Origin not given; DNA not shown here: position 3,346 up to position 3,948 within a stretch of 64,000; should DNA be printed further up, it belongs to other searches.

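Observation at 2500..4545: Stand-alone BRCT-domain protein and Cys4 zinc-ribbon micro-ORF between two opposed serine recombinases with res-like palindromes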

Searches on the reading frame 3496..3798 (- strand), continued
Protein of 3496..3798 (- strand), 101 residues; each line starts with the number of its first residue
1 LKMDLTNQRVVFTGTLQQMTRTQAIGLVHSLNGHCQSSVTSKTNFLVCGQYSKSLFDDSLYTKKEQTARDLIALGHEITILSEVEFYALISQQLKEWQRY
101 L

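Call 51: get_annotated_region(hit=H31, flank=7000)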
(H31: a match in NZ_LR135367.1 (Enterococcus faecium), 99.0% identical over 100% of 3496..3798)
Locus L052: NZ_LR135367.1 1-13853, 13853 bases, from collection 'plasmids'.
description: Enterococcus faecium isolate E8195 plasmid 4
organism: Enterococcus faecium (NCBI taxid 1352)
taxonomy: Bacteria; Bacillota; Bacilli; Lactobacillales; Enterococcaceae; Enterococcus; Enterococcus faecium
host: -; source: -; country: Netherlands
typing (MOB-suite, as given by PLSDB): non-mobilizable; replicon rep_cluster_180
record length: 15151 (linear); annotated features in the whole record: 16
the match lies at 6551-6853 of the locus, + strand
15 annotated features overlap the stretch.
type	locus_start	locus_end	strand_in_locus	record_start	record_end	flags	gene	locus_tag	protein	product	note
CDS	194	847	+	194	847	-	-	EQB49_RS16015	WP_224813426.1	ABC transporter substrate-binding protein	-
CDS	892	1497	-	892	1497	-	-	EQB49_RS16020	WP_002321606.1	recombinase family protein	GO:0006310 - DNA recombination [Evidence IEA]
CDS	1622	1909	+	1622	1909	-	-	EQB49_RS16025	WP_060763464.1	DUF4158 domain-containing protein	-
CDS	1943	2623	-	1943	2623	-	-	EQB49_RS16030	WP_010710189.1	IS6-like element IS1216 family transposase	GO:0006313 - DNA transposition [Evidence IEA]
CDS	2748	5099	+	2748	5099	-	-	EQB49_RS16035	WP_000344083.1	glycoside hydrolase domain-containing protein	-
CDS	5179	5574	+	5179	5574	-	-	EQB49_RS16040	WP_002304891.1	hypothetical protein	-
CDS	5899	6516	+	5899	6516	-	-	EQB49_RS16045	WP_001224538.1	recombinase family protein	GO:0006310 - DNA recombination [Evidence IEA]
CDS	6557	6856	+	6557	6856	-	-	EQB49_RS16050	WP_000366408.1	BRCT domain-containing protein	-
CDS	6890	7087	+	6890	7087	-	-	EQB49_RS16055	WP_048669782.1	hypothetical protein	-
CDS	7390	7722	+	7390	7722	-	-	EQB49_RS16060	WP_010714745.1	DUF6440 family protein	-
CDS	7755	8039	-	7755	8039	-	-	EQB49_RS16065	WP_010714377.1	hypothetical protein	-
CDS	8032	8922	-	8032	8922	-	prgP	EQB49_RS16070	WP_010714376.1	ParA superfamily DNA segregation protein PrgP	-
CDS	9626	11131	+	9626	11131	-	-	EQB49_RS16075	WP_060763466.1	primase C-terminal domain-containing protein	-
CDS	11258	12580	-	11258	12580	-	-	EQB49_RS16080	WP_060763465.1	ISL3 family transposase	-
predicted_resistance_gene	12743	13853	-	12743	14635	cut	merA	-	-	mercury(II) reductase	predicted by amrfinderplus; class MERCURY; identity 96.04%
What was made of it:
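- L052 reads resB-BRCT-uvrC-like-DUF6440 next to prgP/ParA and a rep gene (call 51).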

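Call 61: search_solved_structures(query=A1, max_evalue=0.01, show_alignments=4)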
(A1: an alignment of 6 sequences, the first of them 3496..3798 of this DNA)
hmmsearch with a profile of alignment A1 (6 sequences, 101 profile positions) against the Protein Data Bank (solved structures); distinct sequences matched with E-value up to 0.01: 6.
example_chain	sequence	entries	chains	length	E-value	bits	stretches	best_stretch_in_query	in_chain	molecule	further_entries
2k6g_A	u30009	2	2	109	2.2e-06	30.8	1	6-50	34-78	Replication factor C subunit 1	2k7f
2ebu_A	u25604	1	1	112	2.3e-06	30.8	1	6-50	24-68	Replication factor C subunit 1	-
2owo_A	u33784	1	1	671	7e-05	26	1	7-51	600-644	DNA ligase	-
5tt5_A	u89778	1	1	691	7.3e-05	25.9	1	7-51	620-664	DNA ligase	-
9vse_A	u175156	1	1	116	0.00017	24.7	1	8-53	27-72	DNA ligase A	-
1l7b_A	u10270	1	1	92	0.0021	21.3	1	5-57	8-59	DNA LIGASE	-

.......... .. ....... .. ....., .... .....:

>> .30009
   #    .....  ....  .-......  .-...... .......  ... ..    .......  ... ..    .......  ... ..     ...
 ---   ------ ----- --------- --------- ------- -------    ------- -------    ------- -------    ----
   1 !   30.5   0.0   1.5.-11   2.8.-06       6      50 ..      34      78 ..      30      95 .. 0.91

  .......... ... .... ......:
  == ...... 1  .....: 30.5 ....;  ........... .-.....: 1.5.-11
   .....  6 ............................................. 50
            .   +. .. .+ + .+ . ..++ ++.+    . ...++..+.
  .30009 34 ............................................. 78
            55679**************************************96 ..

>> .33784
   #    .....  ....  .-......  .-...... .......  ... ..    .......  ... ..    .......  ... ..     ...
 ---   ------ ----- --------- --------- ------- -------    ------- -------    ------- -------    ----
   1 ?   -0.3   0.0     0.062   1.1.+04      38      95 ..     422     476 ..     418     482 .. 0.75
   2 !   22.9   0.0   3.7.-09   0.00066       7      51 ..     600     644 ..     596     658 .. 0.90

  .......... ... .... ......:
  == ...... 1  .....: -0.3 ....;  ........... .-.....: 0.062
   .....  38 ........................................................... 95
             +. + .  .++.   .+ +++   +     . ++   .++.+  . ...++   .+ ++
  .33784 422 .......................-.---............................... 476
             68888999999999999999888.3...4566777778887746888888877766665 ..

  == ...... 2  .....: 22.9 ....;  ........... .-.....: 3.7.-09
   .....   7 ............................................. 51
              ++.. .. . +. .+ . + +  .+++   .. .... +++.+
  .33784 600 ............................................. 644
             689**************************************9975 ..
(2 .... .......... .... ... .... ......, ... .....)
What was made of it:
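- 3493..3798 (-): Stand-alone BRCT-domain protein (101 aa from TTG 3798; 99 aa from ATG 3792 as in PGAP). Nearest solved sequences are the RFC1 p140 BRCT (2K6G, 2K7F, 2EBU) and LigA BRCT (call 61).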

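Call 75: predict_structure(protein=window:3496-3798:-)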
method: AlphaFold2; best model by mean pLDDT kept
length: 101 residues; sequences in the alignment: 1
mean_pLDDT: 52.9   pTM: 0.38
mean pLDDT of the five models: 52.9, 46.6, 46.2, 45.1, 42.7
residues with pLDDT >= 90: 0; 70-90: 0; 50-70: 72; < 50: 29
segments of 3 or more residues with pLDDT < 50: 1-3, 32-43, 55-60
pLDDT, mean of each block of 10 residues (from residue 1): 50 57 52 45 55 49 55 58 55 53 40
secondary structure, 60 per line:
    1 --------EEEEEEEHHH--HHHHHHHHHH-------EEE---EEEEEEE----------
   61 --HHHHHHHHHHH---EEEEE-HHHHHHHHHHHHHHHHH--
elements in order: E9-15 H21-30 E38-40 E44-50 H63-73 E77-81 H83-99
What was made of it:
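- On BRCT domain (PF00533): The single-sequence AlphaFold model gives this element order, but the mean pLDDT is only 52.9 (call 75).
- Closest known: RFC1 p140 BRCT and bacterial LigA BRCT. Same: The secondary-structure order is beta-alpha-beta-beta-alpha-beta-alpha (call 75).
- The BRCT structure model is of low confidence (pLDDT 53, call 75).
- Tried and rejected: The single-sequence model was too poor (pLDDT 53) to search with (call 75).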

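Call 76: search_protein_representatives(protein=window:3496-3798:-)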
Query: 101 residues. Proteins with E-value up to 0.001 (for the whole library): 851; up to 1e-10: 30; up to 1e-30: 1. The best 150 are listed.
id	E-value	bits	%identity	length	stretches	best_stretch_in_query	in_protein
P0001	4.6e-58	209.5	99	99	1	3-101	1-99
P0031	4.5e-22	94.4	94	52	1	19-66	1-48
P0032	1.2e-15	73.9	35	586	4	1-58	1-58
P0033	1.3e-15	73.8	35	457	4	5-55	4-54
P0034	2.3e-15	73.0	95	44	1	62-101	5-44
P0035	3.0e-15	72.6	45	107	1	3-94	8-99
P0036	3.9e-15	72.3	35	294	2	7-92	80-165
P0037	6.0e-15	71.7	48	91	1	3-93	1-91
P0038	2.1e-14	69.9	36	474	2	7-89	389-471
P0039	2.9e-14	69.5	43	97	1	5-96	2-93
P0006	2.3e-13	66.6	81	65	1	3-47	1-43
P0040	3.9e-13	65.8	34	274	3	3-54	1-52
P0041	9.0e-13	64.7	42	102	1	5-97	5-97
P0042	1.7e-12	63.8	47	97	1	3-92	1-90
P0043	2.4e-12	63.3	33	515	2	7-91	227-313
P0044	3.7e-12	62.7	44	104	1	3-100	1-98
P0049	9.7e-12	61.4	42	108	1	2-92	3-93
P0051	1.4e-11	60.8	43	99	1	3-95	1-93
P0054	3.9e-11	59.5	45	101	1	1-93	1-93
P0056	7.3e-11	58.6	46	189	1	7-90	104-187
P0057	9.6e-11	58.2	46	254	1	9-94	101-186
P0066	1.9e-10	57.3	43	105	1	3-95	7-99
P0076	9.3e-10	55.1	41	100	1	3-94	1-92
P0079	1.2e-09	54.7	41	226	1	6-90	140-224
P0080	1.3e-09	54.6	40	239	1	8-93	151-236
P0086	2.3e-09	53.8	40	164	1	8-91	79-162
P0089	3.5e-09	53.2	39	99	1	3-94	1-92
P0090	3.6e-09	53.2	39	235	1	8-94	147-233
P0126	4.2e-08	49.8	42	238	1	7-90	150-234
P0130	4.8e-08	49.6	40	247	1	7-91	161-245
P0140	6.6e-08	49.1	46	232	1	8-90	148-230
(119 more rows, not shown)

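Call 77: find_encoding_contigs(protein=P0037, flank=5000, max_places=4)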
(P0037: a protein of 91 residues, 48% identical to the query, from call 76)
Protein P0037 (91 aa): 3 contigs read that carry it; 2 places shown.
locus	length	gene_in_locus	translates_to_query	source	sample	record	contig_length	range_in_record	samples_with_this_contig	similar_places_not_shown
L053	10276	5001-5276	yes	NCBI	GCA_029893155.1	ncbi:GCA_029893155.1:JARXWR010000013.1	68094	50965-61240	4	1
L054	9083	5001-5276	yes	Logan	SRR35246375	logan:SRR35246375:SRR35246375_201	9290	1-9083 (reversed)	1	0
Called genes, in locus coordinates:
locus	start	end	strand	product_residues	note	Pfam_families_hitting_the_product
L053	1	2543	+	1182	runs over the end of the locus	PF08401:ArdcN (weak), PF06114:Peptidase_M78 (weak), PF18789:DarA_C, PF13154:DUF3991, PF13155:Toprim_2 (weak)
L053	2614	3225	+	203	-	PF13338:AbiEi_4 (weak)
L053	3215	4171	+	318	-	PF08843:AbiEii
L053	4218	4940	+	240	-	PF01223:Endonuclease_NS, PF13930:Endonuclea_NS_2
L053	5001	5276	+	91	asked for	PF00533:BRCT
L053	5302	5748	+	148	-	-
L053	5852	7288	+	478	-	PF00145:DNA_methylase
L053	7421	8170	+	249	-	PF01555:N6_N4_Mtase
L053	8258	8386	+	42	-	-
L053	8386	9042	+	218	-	-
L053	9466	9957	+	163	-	PF00436:SSB, PF22657:SSB_1 (weak)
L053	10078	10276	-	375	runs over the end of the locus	PF01527:HTH_Tnp_1, PF13384:HTH_23 (faint), PF13518:HTH_28 (faint), PF13276:HTH_21, PF00665:rve, PF13610:DDE_Tnp_IS240 (weak), PF13683:rve_3, PF13333:rve_2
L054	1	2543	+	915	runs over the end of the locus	?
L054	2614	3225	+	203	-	PF13338:AbiEi_4 (weak)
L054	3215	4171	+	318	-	PF08843:AbiEii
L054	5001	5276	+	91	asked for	PF00533:BRCT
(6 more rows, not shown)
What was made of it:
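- P0037 lies in a leading-region-like cluster with ArdC, AbiE, methylases and SSB (call 77). P0037 lies among ArdC/DarA, AbiE, a nuclease, orphan methylases and SSB (call 77).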

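Call 78: find_encoding_contigs(protein=P0035, flank=5000, max_places=3)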
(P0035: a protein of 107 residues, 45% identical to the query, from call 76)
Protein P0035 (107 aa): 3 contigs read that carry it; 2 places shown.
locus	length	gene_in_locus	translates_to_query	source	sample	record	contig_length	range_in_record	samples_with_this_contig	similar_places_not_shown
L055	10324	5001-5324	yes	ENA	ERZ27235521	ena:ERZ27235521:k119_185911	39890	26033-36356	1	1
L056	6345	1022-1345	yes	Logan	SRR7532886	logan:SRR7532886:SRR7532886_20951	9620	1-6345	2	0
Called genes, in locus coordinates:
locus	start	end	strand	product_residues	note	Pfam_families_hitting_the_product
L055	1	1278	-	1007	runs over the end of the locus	PF03389:MobA_MobL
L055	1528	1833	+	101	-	PF12958:DUF3847 (weak)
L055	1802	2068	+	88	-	-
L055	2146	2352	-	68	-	-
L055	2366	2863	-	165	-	-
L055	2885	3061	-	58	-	-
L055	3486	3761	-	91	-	PF13744:HTH_37 (weak), PF17762:HTH_ParB (weak), PF12844:HTH_19, PF13560:HTH_31, PF01381:HTH_3, PF13443:HTH_26 (weak)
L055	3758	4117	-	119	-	PF05973:Gp49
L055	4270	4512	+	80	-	-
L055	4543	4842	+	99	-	-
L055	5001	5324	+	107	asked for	PF00533:BRCT (weak)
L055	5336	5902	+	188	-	PF00239:Resolvase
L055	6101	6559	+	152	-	PF20038:HTH_59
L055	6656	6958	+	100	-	-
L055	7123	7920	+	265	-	PF00142:Fer4_NifH (faint), PF01656:CbiA, PF06564:CBP_BcsQ (faint), PF09140:MipZ (faint), PF10609:ParA, PF13614:AAA_31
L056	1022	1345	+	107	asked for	PF00533:BRCT (weak)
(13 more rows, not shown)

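Call 79: find_encoding_contigs(protein=P0042, flank=5000, max_places=3)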
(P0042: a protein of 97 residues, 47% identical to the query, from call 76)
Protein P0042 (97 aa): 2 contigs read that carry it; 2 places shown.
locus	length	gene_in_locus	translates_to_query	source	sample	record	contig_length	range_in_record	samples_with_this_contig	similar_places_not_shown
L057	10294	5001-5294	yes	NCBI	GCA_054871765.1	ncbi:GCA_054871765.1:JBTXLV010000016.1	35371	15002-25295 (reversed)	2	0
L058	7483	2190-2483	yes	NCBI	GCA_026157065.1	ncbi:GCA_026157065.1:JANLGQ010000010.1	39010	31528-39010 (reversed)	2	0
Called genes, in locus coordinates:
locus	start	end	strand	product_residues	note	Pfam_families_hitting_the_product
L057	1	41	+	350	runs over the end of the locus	PF00389:2-Hacid_dh, PF02826:2-Hacid_dh_C, PF03446:NAD_binding_2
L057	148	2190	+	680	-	PF00874:PRD, PF00359:PTS_EIIA_2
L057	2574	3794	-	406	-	PF05977:MFS_3, PF07690:MFS_1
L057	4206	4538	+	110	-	PF01906:YbjQ_1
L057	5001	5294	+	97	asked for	PF00533:BRCT (weak)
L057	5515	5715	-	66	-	-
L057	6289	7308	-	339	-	-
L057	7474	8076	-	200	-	PF02661:Fic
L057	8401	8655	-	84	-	PF01420:Methylase_S (weak)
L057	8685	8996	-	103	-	-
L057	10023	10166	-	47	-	PF16935:Hol_Tox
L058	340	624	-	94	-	-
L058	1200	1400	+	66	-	-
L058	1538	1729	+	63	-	-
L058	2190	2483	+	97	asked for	PF00533:BRCT (weak)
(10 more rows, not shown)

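Call 80: find_encoding_contigs(protein=P0044, flank=5000, max_places=3)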
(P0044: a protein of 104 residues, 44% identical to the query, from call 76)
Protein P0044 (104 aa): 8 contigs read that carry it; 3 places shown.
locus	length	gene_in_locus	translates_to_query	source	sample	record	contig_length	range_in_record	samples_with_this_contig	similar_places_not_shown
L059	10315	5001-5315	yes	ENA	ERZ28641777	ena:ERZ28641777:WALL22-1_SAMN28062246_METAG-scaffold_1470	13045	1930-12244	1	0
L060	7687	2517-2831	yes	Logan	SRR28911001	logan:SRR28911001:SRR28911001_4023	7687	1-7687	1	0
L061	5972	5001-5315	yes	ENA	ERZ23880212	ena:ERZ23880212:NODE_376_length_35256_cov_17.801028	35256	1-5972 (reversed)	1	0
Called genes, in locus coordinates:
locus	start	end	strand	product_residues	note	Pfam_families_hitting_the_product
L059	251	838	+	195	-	-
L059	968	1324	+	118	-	-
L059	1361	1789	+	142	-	-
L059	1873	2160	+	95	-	-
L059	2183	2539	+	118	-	-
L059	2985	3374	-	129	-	-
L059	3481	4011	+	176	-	PF00413:Peptidase_M10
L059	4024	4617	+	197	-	-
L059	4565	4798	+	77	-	-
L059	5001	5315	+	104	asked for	PF00533:BRCT (weak)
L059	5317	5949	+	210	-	PF00239:Resolvase, PF02796:HTH_7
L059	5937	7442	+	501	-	PF10087:DUF2325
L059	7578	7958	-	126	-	PF06486:DUF1093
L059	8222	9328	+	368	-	PF00154:RecA_N, PF06745:ATPase (faint), PF08423:Rad51, PF01637:ATPase_2 (weak), PF21096:RecA_C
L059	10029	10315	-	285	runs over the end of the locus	PF21259:Rgg_C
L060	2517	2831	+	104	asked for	PF00533:BRCT (weak)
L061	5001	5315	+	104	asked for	PF00533:BRCT (weak)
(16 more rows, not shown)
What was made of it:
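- Other lineages lie near RecA (call 80) or SSB (call 77).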

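Call 81: find_encoding_contigs(protein=P0039, flank=4000, max_places=2)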
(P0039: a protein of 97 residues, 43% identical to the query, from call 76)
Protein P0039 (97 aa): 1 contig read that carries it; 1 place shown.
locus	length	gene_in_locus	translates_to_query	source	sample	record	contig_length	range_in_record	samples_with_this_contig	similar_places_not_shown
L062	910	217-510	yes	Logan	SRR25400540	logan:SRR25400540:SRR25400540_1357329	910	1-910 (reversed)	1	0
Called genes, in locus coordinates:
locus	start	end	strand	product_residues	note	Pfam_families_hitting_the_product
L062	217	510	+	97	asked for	PF00533:BRCT (weak)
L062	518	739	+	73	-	-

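Call 82: find_encoding_contigs(protein=P0041, flank=4000, max_places=2)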
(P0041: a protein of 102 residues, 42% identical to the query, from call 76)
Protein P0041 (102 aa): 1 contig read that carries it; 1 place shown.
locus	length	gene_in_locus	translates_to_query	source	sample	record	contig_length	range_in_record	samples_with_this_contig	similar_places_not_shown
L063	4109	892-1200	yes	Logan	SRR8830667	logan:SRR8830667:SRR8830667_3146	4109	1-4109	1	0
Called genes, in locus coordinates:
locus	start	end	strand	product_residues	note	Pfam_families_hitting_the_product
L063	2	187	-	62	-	?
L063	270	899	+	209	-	PF00239:Resolvase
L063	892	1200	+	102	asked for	PF00533:BRCT (weak)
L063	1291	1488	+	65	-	-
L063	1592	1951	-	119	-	PF14078:DUF4259 (faint)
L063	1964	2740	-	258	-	-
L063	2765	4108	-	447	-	?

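Call 83: find_encoding_contigs(protein=P0054, flank=4000, max_places=2)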
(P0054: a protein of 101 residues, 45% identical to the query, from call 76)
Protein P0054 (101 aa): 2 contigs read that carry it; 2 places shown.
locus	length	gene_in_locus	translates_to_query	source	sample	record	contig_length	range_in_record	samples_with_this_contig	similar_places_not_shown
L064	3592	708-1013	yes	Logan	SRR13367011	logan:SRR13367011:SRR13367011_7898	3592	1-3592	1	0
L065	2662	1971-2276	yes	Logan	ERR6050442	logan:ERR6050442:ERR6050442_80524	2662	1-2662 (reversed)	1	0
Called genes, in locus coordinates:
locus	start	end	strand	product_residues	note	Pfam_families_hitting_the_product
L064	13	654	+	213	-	PF00239:Resolvase, PF02796:HTH_7 (weak), PF13384:HTH_23 (faint), PF13518:HTH_28 (weak)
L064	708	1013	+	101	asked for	PF00533:BRCT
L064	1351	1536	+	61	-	-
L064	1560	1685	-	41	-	-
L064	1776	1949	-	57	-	PF00872:Transposase_mut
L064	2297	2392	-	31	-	-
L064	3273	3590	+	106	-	?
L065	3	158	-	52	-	?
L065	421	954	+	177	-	PF02018:CBM_4_9 (faint)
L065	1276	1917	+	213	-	PF00239:Resolvase, PF02796:HTH_7 (weak), PF13384:HTH_23 (faint), PF13518:HTH_28 (weak)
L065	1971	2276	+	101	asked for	PF00533:BRCT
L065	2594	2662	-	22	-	?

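Call 84: find_encoding_contigs(protein=P0049, flank=4000, max_places=2)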
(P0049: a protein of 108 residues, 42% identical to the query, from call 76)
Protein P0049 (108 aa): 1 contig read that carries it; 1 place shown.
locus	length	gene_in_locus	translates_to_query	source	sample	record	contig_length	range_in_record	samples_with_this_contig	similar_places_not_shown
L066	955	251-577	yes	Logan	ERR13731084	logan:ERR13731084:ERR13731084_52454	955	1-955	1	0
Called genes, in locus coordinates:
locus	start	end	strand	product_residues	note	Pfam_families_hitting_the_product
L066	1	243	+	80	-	?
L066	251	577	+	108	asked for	PF00533:BRCT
